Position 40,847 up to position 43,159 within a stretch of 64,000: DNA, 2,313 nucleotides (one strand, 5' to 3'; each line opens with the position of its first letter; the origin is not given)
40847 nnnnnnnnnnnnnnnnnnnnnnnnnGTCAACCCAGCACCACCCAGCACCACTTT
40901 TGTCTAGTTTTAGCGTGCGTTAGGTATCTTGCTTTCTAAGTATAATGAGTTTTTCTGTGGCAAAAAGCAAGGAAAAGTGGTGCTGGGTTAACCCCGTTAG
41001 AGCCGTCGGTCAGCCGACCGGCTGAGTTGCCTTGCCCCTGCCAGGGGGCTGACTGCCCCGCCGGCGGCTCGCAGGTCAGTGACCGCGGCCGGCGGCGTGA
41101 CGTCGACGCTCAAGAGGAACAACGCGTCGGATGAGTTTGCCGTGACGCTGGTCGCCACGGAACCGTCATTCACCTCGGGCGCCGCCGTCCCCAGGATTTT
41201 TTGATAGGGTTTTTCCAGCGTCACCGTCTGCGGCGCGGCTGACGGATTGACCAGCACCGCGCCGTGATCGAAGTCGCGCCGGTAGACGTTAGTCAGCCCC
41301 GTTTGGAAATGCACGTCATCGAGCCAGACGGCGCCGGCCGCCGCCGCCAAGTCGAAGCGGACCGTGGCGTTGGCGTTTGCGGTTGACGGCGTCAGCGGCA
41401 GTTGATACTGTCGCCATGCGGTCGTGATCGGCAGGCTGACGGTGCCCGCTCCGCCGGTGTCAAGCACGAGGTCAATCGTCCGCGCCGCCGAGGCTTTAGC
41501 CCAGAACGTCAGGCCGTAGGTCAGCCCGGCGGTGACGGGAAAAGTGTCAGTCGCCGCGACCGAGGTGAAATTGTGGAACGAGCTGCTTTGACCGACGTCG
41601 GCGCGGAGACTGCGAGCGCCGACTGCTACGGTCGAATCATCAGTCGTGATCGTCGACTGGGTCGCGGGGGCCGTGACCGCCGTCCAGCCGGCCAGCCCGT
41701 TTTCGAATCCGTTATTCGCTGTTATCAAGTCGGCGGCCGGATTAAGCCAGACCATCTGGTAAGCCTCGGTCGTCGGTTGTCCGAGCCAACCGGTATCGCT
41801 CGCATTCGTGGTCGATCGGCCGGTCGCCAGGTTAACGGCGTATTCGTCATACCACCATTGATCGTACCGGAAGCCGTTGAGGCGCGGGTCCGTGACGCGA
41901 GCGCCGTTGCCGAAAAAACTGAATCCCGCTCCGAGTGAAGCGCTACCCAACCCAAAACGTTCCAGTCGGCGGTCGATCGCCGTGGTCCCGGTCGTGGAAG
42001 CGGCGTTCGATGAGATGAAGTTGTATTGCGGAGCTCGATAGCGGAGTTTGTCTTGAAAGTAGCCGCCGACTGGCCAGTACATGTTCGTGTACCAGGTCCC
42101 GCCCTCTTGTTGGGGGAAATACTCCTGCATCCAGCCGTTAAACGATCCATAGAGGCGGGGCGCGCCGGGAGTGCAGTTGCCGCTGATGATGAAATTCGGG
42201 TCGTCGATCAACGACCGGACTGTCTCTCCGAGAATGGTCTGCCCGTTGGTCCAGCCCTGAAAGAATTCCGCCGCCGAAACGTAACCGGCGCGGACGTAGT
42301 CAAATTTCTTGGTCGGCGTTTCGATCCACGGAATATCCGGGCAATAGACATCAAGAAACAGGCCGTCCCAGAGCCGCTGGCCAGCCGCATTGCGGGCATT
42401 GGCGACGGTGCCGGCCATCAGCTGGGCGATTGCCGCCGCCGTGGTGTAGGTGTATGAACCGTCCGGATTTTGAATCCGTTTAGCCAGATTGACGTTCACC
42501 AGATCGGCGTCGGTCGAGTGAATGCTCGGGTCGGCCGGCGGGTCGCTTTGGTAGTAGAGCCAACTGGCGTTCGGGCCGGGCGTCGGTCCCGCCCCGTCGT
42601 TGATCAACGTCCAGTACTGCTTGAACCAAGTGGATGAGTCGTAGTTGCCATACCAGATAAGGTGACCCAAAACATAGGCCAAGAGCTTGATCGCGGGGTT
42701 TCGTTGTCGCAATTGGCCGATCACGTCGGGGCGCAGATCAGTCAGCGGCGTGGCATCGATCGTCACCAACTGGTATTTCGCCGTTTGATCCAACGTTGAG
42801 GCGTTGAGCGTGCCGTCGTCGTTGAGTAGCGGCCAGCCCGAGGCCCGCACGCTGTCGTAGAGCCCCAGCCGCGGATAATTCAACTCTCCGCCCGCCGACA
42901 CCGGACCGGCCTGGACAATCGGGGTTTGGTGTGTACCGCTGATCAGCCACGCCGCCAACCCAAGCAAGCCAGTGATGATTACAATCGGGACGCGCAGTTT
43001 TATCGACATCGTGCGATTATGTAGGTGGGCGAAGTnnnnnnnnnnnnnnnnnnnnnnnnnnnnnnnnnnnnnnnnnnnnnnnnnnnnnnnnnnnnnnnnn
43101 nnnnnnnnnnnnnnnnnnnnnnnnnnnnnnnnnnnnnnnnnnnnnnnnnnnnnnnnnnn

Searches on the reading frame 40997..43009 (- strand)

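Call 16: search_protein_families(library=pfam, proteins=[window:40997-43009:-])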
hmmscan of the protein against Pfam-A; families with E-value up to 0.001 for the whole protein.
window:40997-43009:- (670 aa): 1 family
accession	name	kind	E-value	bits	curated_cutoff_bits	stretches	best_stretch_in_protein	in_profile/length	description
PF02018.23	CBM_4_9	-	7.1e-07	30.1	25.9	1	431-554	5-131/136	Carbohydrate binding domain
